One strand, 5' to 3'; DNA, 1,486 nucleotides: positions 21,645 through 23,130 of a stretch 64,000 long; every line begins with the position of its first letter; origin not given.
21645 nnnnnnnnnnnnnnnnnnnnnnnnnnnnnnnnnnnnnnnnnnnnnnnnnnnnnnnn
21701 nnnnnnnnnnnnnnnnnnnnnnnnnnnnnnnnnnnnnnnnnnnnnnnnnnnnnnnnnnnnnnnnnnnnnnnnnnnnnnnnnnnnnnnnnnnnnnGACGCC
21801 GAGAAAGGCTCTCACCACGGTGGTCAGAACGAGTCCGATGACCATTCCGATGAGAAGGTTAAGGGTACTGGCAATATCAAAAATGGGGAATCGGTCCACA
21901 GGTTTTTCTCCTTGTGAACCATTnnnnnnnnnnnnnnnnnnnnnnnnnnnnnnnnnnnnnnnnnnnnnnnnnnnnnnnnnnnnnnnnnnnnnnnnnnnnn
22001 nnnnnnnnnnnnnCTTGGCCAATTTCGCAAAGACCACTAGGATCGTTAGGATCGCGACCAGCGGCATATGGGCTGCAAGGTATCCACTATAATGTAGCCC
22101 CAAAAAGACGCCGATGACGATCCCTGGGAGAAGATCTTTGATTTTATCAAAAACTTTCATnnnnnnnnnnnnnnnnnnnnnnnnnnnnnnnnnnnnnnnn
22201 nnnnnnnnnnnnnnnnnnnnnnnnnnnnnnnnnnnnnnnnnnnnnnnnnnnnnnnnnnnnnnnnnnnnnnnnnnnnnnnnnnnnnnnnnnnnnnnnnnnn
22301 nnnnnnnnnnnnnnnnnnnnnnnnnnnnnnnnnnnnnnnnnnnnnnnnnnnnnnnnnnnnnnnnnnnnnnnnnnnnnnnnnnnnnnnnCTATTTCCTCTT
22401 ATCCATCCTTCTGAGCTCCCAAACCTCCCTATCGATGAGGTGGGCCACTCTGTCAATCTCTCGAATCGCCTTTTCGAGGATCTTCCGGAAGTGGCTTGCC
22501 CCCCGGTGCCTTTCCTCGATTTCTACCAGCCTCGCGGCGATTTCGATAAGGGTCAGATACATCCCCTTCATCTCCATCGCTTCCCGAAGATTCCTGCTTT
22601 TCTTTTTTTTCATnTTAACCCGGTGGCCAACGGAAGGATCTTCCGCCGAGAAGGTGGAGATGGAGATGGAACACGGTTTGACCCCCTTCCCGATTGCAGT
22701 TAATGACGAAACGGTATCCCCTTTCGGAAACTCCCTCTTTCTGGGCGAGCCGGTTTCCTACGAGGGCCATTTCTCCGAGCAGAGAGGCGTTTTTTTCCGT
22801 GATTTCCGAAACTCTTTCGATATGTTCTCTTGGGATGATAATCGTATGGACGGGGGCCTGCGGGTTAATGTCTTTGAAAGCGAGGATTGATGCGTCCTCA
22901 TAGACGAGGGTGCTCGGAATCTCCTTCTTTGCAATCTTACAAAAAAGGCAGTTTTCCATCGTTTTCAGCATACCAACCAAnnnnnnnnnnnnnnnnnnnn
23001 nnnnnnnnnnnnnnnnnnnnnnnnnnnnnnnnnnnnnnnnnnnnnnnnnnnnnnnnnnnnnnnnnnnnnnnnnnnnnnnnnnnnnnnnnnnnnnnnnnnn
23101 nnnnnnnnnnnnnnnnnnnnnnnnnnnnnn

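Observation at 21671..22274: Three tandem sigma70 promoters, two intrinsic terminators and two unannotated small membrane-peptide genes in a 600-bp intergenic stretch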

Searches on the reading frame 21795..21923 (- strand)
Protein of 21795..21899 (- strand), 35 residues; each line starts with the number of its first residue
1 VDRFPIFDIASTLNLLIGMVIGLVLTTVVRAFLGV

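Call 7: search_protein_families(library=pfam, proteins=[window:21795-21899:-], max_evalue=1)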
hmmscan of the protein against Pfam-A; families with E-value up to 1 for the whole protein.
seq(35 aa): 1 family
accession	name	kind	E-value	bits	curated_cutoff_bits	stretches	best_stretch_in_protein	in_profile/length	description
PF02529.20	PetG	-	0.12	12.6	23.7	1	15-28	5-18/36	Cytochrome B6-F complex subunit 5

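Call 8: search_protein_families(library=ncbifam, proteins=[window:21795-21899:-], max_evalue=1)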
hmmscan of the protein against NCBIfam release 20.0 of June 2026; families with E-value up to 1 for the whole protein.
seq(35 aa): 1 family
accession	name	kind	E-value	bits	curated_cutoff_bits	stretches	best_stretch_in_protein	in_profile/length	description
NF001907.1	PRK00665.1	equivalog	0.14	12.3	60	1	15-28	5-18/31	cytochrome b6-f complex subunit V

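Call 69: find_homologous_proteins(query=A11, max_evalue=1)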
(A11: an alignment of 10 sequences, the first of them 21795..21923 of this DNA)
Query A11 (10 sequences) (43 aa, profile of the alignment): 7 proteins with E <= 1 among 1221 candidates.
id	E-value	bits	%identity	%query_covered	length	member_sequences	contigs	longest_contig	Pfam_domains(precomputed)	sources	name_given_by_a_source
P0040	2.2e-14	70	100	100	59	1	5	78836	-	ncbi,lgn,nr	ncbi:MAG: hypothetical protein HY590_05975 [Candidatus Omnitrophica bacterium]|nr:hypothetical prote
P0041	7.2e-14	69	67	100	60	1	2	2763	-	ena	-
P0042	1.1e-13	68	47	100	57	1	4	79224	-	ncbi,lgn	-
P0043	8.8e-13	65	54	77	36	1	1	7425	-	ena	-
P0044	3.1e-12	64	56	74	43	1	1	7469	-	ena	-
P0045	4.4e-11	60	57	77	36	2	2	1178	-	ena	-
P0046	1.3e-10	58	48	93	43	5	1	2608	-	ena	-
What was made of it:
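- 21792..21899 (-): pep2: a 35-aa single-pass membrane peptide with a GTG start, SD AAGGAG at 21913..21908, and a conserved (R)FP(I)FD............ motif. The GenBank model MBI4436936.1 / HY590_05975 is 59 aa and starts at ATG 21971, inside the loop of T1. Seven clusters were found in the protein collection (call 69).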

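Call 83: search_protein_families(library=phrogs, proteins=[window:21795-21899:-], max_evalue=1)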
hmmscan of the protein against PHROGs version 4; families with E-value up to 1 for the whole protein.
seq(35 aa): 4 families
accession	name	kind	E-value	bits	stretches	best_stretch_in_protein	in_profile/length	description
phrog_13597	-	moron, auxiliary metabolic gene and host takeover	0.094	13.4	1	4-32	6-34/69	membrane protein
phrog_27276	-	unknown function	0.13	12.9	1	15-24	7-16/25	-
phrog_29100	-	unknown function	0.14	12.9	1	7-22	4-16/29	-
phrog_36830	-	unknown function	0.2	12.9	1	3-31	46-73/79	-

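Call 84: search_protein_families(library=padloc, proteins=[window:21795-21899:-], max_evalue=1)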
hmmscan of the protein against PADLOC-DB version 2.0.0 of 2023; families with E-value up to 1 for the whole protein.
seq(35 aa): 0 families

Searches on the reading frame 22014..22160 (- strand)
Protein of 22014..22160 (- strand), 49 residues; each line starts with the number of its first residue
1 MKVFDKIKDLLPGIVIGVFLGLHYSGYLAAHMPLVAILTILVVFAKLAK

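Call 7: search_protein_families(library=pfam, proteins=[window:22014-22160:-], max_evalue=1)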
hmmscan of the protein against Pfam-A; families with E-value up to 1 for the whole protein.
seq(49 aa): 1 family
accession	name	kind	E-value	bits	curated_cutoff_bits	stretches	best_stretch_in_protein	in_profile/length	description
PF13373.11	Dsc3_C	-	0.13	12.9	25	1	5-30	93-118/145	DSC E3 ubiquitin ligase complex subunit 3, C-terminal domain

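Call 8: search_protein_families(library=ncbifam, proteins=[window:22014-22160:-], max_evalue=1)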
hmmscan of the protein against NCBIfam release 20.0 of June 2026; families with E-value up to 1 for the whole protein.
seq(49 aa): 0 families

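Call 16: find_homologous_proteins(query=A2, max_evalue=1)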
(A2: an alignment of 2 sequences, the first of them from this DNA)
Query A2 (2 sequences) (49 aa, profile of the alignment): 6 proteins with E <= 1 among 16 candidates.
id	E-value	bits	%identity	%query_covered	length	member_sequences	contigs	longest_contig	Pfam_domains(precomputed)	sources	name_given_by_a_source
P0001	1.4e-26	110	53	96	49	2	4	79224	-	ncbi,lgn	-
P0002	1.1e-25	107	98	100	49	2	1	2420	-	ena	-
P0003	9.7e-25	104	60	92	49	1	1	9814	-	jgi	-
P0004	1.2e-21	94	88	100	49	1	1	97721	-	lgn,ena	-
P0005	2.4e-21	93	55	90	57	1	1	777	-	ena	-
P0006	5.3e-20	89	57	90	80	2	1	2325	-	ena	-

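Call 19: find_encoding_contigs(protein=P0004, flank=3000, max_places=3)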
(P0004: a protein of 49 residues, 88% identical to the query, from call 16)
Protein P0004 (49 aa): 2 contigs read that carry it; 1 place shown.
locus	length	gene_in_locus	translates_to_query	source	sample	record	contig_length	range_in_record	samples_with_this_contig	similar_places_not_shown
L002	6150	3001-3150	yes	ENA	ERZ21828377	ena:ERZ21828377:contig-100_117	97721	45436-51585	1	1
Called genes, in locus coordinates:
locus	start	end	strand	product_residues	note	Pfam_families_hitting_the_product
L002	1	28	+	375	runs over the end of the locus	PF13685:Fe-ADH_2 (faint), PF01761:DHQ_synthase, PF24621:DHQS_C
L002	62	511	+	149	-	PF22935:RM44_endonuclase (faint), PF14622:Ribonucleas_3_3, PF00636:Ribonuclease_3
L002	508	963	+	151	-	PF00583:Acetyltransf_1, PF13673:Acetyltransf_10, PF13508:Acetyltransf_7, PF14542:Acetyltransf_CG (weak)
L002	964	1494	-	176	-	-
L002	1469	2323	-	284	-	PF13191:AAA_16, PF13401:AAA_22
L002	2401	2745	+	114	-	PF11969:DcpS_C, PF01230:HIT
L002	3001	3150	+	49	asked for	-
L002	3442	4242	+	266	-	-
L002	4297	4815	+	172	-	PF04892:VanZ-LLP1 (weak)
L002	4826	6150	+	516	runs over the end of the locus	PF01642:MM_CoA_mutase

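Call 20: find_encoding_contigs(protein=P0003, flank=3000, max_places=3)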
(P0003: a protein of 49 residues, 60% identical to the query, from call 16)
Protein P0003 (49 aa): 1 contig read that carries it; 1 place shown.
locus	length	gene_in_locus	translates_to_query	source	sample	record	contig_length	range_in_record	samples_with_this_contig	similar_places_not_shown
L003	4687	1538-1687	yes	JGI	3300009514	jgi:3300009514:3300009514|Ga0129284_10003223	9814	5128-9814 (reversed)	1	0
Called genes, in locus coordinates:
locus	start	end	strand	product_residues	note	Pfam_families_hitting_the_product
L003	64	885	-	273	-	PF13191:AAA_16, PF13401:AAA_22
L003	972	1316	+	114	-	PF11969:DcpS_C, PF01230:HIT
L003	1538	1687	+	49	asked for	-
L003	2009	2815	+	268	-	-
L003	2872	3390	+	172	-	PF04892:VanZ-LLP1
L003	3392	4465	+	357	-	PF04471:Mrr_cat, PF07238:PilZ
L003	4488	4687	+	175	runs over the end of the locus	-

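Call 21: find_encoding_contigs(protein=P0006, flank=3000, max_places=3)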
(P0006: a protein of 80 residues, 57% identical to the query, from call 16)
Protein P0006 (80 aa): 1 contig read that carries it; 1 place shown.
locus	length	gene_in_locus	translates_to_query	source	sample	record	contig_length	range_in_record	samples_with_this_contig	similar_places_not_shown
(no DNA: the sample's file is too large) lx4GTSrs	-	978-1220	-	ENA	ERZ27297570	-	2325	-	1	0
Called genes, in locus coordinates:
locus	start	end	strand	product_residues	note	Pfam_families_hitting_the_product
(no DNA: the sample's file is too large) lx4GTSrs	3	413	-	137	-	?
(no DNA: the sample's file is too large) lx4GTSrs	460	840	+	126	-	PF11969:DcpS_C, PF01230:HIT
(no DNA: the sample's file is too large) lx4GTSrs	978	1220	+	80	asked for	-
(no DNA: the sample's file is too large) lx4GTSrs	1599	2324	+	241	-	?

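Call 22: find_encoding_contigs(protein=P0005, flank=3000, max_places=3)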
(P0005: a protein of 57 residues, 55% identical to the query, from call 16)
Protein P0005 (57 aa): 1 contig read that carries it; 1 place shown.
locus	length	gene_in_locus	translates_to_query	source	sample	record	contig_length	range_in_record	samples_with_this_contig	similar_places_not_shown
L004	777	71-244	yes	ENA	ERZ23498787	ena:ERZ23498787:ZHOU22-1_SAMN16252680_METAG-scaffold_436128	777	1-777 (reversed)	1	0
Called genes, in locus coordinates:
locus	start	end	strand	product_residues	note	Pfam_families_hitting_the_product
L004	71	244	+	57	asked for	-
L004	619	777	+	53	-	?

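Call 23: find_encoding_contigs(protein=P0002, flank=3000, max_places=3)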
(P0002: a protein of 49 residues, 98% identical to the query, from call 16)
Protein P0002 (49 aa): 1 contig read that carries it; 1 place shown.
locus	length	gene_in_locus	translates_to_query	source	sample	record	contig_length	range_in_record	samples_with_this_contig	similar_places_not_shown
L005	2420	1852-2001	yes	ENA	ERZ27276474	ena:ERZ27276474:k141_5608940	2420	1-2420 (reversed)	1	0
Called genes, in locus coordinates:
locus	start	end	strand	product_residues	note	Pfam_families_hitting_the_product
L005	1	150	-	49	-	?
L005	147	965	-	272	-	PF20703:nSTAND1 (weak), PF13191:AAA_16, PF13604:AAA_30 (weak), PF24883:NPHP3_N (faint), PF01637:ATPase_2 (weak), PF09848:SLFN-g3_helicase (weak), PF13245:AAA_19 (weak), PF13401:AAA_22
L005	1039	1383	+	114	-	PF11969:DcpS_C, PF01230:HIT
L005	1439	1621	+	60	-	-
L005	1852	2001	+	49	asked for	-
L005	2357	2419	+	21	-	?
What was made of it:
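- The ORFs are very short, and pep2 is often missed by gene callers (calls 19, 20, 23).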

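Call 26: find_related_loci(query=A5, collection=metagenome_contigs, flank=2000)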
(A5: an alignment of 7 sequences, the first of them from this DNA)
Query A5 (49 aa) in metagenome_contigs; peptide patterns used: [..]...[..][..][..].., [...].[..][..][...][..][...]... (x = any residue, [..] = any of these).
289 stretches matched a pattern; 4 encode a relative of the query (tblastn E <= 1e-3); 4 distinct loci.
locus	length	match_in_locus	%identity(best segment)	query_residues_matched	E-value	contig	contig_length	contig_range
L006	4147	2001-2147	61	1-49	2e-16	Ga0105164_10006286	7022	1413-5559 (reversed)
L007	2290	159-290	57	5-48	6e-15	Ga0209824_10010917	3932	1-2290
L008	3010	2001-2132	57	5-48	6e-15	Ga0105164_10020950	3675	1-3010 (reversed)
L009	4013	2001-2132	57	5-48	2e-14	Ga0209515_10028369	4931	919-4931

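Call 49: search_protein_representatives(alignment_id=A8)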
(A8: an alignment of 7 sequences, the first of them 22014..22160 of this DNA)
Query: 7 sequences, 50 profile positions. Proteins with E-value up to 0.001 (for the whole library): 13; up to 1e-10: 5; up to 1e-30: 0. The best 13 are listed.
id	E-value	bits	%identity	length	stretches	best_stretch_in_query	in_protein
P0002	3.9e-25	103.8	-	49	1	1-50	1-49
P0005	1.5e-24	101.9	-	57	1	1-49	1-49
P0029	3.5e-19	84.7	-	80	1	1-49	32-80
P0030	3.6e-12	62.3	-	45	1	6-49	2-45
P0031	1.1e-11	60.7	-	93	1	6-48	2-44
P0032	1.3e-10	57.3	-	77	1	6-48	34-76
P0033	6.3e-06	42.3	-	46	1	9-43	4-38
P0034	7.2e-05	38.9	-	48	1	9-47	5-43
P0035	1.1e-04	38.3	-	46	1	10-42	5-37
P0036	2.6e-04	37.1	-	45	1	9-44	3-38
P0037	2.9e-04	36.9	-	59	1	9-44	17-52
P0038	3.7e-04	36.6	-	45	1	10-44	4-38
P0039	3.8e-04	36.6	-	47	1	7-47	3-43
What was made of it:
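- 22011..22160 (-): pep1: a 49-aa small membrane protein with a charged N-terminus, a GxxxGxxxG motif, two hydrophobic segments and a conserved (H/Y)(M/L)P motif. GenBank MBI4436937.1 / HY590_05980. There are 6 clusters in 5.8 billion proteins (call 16) and 13 representatives in 1.84 billion (call 49).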

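Call 52: find_encoding_contigs(protein=P0036, flank=2500, max_places=3)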
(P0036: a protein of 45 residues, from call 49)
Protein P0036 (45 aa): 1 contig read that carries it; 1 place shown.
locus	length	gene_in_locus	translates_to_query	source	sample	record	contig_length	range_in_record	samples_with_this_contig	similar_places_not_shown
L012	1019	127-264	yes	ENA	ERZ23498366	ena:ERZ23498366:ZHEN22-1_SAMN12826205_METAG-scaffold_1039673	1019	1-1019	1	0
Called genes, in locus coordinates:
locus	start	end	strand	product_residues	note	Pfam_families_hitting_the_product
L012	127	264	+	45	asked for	-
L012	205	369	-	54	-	-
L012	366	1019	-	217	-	?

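Call 53: find_encoding_contigs(protein=P0033, flank=2500, max_places=3)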
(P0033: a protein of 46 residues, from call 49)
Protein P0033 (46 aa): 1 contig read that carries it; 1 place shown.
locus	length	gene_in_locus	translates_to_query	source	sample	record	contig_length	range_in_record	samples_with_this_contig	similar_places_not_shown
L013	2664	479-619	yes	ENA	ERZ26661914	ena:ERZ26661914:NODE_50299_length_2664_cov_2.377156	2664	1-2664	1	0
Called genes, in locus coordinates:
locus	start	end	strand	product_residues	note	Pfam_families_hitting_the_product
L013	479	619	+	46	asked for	-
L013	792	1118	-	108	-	-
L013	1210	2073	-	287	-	-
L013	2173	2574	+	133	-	PF13511:DUF4124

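Call 82: predict_structure(alignment_id=A8)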
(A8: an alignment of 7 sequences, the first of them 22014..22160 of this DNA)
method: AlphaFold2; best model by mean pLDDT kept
length: 49 residues; sequences in the alignment: 7
mean_pLDDT: 85.9   pTM: 0.38
mean pLDDT of the five models: 85.9, 85.5, 83.2, 79.1, 78.6
residues with pLDDT >= 90: 14; 70-90: 33; 50-70: 2; < 50: 0
segments of 3 or more residues with pLDDT < 50: none
pLDDT, mean of each block of 10 residues (from residue 1): 83 88 81 88 89
secondary structure, 60 per line:
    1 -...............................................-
elements in order: H2-48
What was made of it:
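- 22011..22160 (-): AF2 predicts one helix, residues 2-48, pLDDT 86 (call 82).
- AF2 gives one long helix for pep1, so even its topology is open (call 82).
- Tried and rejected: AF2 model of pep1 (call 82).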

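Call 83: search_protein_families(library=phrogs, proteins=[window:22014-22160:-], max_evalue=1)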
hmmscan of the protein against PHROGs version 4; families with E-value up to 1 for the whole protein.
seq(49 aa): 0 families

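Call 84: search_protein_families(library=padloc, proteins=[window:22014-22160:-], max_evalue=1)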
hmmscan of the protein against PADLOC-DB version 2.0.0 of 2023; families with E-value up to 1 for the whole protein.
seq(49 aa): 0 families

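Call 85: search_solved_structures(query=A8, max_evalue=10)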
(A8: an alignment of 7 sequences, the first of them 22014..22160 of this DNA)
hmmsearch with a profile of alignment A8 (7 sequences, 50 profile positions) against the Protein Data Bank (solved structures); distinct sequences matched with E-value up to 10: 2.
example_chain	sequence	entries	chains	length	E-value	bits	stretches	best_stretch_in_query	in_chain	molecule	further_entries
8eoi_C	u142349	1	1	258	0.031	17.6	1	7-35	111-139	ER membrane protein complex subunit 3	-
6ww7_C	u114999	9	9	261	0.038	17.3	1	7-35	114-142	ER membrane protein complex subunit 3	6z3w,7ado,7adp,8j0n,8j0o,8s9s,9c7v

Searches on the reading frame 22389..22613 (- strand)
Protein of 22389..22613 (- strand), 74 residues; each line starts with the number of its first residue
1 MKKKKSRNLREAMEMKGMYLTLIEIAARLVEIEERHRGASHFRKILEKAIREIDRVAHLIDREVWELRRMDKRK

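Call 7: search_protein_families(library=pfam, proteins=[window:22389-22613:-], max_evalue=1)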
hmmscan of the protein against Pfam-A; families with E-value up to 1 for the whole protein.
window:22389-22613:- (74 aa): 2 families
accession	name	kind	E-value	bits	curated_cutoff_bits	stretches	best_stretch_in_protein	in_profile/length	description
PF00512.31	HisKA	-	0.075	13.5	26.9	1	27-62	24-56/66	His Kinase A (phospho-acceptor) domain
PF08318.18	COG4_m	-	0.2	11.3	27.1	1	20-73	54-111/291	COG4 transport protein, middle alpha-helical bundle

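Call 8: search_protein_families(library=ncbifam, proteins=[window:22389-22613:-], max_evalue=1)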
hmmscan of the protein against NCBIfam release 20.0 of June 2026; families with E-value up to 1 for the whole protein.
window:22389-22613:- (74 aa): 0 families

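Call 70: list_cluster_members(proteins=[window:22014-22160:-, window:22014-22169:-, P0040, window:22392-22613:-])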
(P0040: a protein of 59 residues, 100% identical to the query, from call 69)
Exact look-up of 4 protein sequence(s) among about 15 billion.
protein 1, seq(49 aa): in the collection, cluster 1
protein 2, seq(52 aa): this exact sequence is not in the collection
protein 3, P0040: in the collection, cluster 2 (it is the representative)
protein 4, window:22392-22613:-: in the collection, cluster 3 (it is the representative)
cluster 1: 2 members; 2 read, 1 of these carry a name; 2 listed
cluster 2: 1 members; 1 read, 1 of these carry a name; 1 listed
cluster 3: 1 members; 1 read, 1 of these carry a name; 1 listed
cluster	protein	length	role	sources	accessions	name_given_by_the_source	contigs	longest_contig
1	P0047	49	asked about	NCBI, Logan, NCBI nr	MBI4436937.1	MAG: hypothetical protein HY590_05980 [Candidatus Omnitrophica bacterium] | hypothetical protein [Candidatus Omnitrophota bacterium]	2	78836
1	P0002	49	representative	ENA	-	-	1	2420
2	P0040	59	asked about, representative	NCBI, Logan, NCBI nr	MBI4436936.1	MAG: hypothetical protein HY590_05975 [Candidatus Omnitrophica bacterium] | hypothetical protein [Candidatus Omnitrophota bacterium]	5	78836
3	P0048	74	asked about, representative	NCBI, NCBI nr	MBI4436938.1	MAG: hypothetical protein HY590_05985 [Candidatus Omnitrophica bacterium] | hypothetical protein [Candidatus Omnitrophota bacterium]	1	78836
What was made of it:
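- Checked: GenBank carries pep1 as MBI4436937.1 (HY590_05980, 49 aa) and pep2 as MBI4436936.1 (HY590_05975, 59 aa) (call 70).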

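Call 83: search_protein_families(library=phrogs, proteins=[window:22392-22613:-], max_evalue=1)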
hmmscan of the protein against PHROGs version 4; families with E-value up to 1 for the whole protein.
window:22392-22613:- (74 aa): 1 family
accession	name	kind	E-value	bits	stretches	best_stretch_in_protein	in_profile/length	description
phrog_32346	-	unknown function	0.14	13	1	8-56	16-64/78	-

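Call 84: search_protein_families(library=padloc, proteins=[window:22392-22613:-], max_evalue=1)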
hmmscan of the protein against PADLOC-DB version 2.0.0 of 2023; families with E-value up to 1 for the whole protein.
window:22392-22613:- (74 aa): 0 families

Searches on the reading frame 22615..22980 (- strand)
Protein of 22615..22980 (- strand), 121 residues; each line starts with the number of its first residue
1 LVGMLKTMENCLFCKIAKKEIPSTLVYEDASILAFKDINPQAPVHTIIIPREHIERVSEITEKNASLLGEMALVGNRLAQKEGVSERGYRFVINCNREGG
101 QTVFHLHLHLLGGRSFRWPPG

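Call 7: search_protein_families(library=pfam, proteins=[window:22615-22980:-], max_evalue=1)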
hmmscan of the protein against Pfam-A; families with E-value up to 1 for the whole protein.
window:22615-22980:- (121 aa): 2 families
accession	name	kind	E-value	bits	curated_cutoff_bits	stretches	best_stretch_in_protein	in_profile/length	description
PF01230.28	HIT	-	1.1e-27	97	21.5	1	18-115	1-97/98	HIT domain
PF11969.13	DcpS_C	-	1.2e-26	93.9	24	1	10-112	1-101/114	Scavenger mRNA decapping enzyme C-term binding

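Call 8: search_protein_families(library=ncbifam, proteins=[window:22615-22980:-], max_evalue=1)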
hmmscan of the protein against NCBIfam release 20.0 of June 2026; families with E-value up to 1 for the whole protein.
window:22615-22980:- (121 aa): 4 families
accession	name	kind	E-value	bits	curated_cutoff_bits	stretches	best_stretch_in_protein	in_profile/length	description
NF007965.0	PRK10687.1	equivalog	8.1e-36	122.7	206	1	9-115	3-109/119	purine nucleoside phosphoramidase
NF045834.1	M_plasma_HinT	exception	8.3e-21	74.8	130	1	12-111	1-99/102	histidine triad protein HinT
NF052622.1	ATPAdlTfActino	equivalog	0.022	14.3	290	1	30-111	59-140/176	ATP adenylyltransferase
NF008724.0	PRK11720.1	equivalog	0.17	11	448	1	8-70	193-257/348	UDP-glucose--hexose-1-phosphate uridylyltransferase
